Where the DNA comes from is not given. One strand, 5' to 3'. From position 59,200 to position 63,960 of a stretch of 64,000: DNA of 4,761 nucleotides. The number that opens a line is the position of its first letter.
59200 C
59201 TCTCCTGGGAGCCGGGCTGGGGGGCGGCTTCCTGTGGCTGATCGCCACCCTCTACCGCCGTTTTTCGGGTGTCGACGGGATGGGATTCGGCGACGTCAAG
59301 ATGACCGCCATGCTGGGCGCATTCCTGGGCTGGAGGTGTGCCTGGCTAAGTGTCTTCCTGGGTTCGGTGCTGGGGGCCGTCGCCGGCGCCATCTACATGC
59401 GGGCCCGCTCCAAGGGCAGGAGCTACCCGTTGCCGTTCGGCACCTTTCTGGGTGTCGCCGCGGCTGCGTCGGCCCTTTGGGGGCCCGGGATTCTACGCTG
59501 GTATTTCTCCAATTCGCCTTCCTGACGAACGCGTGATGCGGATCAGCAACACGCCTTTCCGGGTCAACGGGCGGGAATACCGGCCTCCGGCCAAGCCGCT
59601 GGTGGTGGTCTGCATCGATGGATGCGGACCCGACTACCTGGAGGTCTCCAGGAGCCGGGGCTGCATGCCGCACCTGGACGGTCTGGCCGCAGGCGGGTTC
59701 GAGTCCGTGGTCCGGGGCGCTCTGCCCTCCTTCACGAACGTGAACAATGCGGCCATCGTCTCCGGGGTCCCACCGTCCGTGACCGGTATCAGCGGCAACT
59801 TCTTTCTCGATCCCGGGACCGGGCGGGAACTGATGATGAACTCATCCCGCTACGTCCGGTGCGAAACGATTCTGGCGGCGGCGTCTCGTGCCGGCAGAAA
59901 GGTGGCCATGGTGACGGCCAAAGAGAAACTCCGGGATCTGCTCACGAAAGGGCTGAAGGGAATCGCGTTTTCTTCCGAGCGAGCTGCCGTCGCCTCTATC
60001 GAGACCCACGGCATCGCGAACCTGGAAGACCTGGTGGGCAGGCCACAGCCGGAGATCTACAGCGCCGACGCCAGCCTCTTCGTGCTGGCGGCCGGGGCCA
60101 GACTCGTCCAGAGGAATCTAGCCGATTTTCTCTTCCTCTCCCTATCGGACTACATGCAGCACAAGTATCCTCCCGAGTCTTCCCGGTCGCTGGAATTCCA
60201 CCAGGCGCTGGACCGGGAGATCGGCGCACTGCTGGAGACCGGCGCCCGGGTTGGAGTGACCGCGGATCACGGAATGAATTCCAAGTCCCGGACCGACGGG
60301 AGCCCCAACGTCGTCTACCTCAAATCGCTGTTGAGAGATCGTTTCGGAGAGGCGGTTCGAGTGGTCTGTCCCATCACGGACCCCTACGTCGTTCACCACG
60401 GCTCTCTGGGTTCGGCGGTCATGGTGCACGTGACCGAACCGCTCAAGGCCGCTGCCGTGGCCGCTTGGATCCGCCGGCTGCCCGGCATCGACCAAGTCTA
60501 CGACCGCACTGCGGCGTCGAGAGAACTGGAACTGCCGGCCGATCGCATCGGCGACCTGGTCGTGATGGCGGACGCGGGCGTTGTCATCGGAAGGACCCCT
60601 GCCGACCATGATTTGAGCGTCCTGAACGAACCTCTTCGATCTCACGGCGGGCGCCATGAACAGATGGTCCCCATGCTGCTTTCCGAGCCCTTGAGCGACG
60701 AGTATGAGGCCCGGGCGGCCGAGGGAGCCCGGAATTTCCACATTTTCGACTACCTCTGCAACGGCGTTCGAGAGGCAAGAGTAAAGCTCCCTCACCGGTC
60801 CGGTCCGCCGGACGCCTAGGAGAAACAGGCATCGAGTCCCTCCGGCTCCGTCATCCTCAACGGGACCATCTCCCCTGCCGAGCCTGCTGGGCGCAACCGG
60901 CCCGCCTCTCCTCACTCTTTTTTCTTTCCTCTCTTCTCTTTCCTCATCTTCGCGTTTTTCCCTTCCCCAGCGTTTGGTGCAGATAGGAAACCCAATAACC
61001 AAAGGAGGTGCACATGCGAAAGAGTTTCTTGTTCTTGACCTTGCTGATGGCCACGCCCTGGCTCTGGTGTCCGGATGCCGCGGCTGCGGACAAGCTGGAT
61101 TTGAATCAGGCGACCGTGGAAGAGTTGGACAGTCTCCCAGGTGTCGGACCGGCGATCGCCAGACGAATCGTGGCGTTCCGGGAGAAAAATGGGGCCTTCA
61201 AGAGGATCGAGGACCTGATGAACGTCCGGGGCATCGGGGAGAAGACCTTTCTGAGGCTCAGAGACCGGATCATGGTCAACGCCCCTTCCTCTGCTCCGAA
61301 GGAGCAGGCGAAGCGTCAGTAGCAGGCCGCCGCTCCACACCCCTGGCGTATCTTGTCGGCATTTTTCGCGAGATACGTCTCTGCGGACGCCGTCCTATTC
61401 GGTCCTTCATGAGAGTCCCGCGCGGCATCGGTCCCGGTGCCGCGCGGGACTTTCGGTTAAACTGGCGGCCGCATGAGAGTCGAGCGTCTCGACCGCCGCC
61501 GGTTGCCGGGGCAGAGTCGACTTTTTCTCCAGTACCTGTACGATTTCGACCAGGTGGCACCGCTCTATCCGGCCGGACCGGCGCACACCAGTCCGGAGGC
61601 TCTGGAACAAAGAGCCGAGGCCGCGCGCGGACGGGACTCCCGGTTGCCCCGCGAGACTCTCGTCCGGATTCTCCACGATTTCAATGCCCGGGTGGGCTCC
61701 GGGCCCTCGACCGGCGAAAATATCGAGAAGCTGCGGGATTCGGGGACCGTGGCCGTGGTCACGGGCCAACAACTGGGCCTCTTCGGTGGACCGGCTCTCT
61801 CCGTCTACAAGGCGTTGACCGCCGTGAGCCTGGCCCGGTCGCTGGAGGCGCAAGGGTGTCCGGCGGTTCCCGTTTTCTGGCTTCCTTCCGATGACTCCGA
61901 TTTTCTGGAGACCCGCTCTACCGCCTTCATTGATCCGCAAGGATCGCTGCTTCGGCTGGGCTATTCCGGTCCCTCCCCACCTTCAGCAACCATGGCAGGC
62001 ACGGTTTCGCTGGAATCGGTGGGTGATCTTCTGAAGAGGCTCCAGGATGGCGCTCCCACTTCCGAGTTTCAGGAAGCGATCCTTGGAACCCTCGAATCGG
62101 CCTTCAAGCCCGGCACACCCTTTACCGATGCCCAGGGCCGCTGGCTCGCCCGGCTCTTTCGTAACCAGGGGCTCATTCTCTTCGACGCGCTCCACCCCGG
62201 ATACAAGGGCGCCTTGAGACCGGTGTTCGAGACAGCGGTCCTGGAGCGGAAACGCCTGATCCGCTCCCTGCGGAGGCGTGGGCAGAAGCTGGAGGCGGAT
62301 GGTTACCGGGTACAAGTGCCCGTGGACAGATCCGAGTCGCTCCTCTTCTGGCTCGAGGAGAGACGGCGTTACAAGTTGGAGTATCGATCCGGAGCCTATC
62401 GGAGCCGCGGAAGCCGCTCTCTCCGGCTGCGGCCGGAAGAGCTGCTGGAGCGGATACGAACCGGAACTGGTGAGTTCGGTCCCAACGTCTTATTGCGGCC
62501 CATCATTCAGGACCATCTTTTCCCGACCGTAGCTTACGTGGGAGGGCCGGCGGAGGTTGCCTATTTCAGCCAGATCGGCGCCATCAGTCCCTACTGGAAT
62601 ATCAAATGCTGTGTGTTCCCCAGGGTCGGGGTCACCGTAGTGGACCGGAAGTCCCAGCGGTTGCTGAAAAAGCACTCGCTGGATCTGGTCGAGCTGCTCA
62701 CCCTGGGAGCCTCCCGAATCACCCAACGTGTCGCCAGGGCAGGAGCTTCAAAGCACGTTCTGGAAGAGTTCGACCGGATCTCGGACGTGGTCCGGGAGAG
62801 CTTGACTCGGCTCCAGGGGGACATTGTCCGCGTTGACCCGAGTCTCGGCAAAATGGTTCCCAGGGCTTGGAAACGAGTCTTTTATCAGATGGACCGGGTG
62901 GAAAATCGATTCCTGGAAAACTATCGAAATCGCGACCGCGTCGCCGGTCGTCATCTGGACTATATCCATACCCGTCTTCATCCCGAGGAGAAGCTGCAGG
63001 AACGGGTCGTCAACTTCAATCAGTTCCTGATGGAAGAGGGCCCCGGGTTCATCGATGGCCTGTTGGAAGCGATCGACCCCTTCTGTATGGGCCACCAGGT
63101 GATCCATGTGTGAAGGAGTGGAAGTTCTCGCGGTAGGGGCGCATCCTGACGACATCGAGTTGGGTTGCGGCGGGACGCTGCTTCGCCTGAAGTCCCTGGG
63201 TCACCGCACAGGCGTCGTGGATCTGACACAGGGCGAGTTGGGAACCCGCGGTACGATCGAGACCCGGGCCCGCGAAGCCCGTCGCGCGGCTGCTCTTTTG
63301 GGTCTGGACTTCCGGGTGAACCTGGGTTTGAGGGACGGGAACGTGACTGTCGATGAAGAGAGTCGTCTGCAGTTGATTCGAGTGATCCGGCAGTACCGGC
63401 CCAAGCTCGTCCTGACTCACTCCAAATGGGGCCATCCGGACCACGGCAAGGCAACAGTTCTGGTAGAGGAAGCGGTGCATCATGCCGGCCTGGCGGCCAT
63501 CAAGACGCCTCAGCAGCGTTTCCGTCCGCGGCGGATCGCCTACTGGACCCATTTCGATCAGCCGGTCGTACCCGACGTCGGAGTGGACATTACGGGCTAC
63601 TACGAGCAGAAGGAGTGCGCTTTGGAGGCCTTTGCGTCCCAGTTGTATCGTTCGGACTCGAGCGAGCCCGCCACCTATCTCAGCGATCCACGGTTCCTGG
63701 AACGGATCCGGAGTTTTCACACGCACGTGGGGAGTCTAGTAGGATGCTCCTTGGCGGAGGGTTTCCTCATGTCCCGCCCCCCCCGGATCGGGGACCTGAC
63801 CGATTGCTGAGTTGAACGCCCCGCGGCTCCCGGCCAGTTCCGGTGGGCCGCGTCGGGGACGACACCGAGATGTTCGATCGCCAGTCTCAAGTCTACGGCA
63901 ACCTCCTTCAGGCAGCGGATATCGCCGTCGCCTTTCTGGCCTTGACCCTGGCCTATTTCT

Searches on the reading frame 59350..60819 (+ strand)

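Call 58: search_protein_families(library=pfam, proteins=[window:59350-60819:+], max_evalue=0.00001)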
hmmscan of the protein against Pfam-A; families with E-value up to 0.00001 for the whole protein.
window:59350-60819:+ (489 aa): 1 family
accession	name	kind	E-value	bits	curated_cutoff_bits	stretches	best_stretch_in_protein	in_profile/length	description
PF01663.27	Phosphodiest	-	1.6e-27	97.5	23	1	84-433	1-340/342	Type I phosphodiesterase / nucleotide pyrophosphatase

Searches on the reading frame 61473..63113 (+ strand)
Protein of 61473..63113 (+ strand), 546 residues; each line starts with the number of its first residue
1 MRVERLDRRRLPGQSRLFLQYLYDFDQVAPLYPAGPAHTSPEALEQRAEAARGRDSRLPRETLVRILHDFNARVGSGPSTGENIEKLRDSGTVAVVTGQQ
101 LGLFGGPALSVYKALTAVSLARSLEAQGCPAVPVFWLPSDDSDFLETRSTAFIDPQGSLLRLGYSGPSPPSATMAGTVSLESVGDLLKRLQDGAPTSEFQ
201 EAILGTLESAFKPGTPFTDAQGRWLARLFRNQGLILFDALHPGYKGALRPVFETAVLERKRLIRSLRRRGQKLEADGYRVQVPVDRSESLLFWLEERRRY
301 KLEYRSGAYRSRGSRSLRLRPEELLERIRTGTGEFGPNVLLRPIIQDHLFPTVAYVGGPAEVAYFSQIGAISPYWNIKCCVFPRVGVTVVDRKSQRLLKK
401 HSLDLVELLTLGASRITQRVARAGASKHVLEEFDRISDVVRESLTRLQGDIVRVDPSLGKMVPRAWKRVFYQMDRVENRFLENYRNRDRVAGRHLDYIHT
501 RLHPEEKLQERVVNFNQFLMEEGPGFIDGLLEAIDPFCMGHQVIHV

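Call 58: search_protein_families(library=pfam, proteins=[window:61473-63113:+], max_evalue=0.00001)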
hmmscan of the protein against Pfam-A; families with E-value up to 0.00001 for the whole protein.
window:61473-63113:+ (546 aa): 2 families
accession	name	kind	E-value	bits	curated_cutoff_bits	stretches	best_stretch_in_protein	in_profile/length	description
PF10079.15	Rossmann-like_BshC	-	8.2e-76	256.3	27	1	11-378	8-372/380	Bacillithiol biosynthesis BshC, N-terminal Rossmann-like domain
PF24850.1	CC_BshC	-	4.5e-26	92.1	27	1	387-545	1-158/159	Bacillithiol biosynthesis BshC, C-terminal coiled-coil domain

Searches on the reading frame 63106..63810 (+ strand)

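Call 58: search_protein_families(library=pfam, proteins=[window:63106-63810:+], max_evalue=0.00001)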
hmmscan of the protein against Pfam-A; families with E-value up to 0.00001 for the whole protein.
window:63106-63810:+ (234 aa): 1 family
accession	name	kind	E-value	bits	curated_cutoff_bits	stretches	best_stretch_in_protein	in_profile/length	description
PF02585.22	PIG-L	-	1.3e-25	90.8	28.2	1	8-123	1-128/129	GlcNAc-PI de-N-acetylase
